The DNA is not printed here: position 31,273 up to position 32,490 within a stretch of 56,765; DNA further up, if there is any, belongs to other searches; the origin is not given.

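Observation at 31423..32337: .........-type intein inserted in the DNA polymerase between PNLQQ and motif A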

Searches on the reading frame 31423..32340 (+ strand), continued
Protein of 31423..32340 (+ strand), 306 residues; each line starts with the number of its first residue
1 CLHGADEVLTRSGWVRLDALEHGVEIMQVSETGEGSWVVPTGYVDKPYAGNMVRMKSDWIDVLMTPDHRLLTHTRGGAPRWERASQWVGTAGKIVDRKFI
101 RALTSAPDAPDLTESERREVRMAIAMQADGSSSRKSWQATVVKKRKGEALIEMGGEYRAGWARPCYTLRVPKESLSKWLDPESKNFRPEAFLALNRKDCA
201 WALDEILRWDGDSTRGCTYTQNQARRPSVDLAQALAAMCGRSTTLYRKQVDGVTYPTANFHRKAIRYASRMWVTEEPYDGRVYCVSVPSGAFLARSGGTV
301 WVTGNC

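Call 64: get_annotated_region(hit=H32, flank=1500)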
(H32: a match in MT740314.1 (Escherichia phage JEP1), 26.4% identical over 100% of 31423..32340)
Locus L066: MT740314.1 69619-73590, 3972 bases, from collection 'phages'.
description: Escherichia phage JEP1, complete genome.
organism: Escherichia phage JEP1 (NCBI taxid 2759218)
taxonomy: Viruses; Duplodnaviria; Heunggongvirae; Uroviricota; Caudoviricetes; Vequintavirinae; Vequintavirus
host: Escherichia coli; source: -; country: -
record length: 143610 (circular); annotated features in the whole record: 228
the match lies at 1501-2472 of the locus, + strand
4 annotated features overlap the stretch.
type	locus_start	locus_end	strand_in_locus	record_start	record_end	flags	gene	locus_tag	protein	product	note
CDS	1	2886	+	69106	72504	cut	-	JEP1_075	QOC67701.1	DNA polymerase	-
CDS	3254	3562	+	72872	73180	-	-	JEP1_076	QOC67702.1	hypothetical protein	-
CDS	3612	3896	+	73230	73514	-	-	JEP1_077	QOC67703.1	hypothetical protein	-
CDS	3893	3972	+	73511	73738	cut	-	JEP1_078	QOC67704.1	hypothetical protein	-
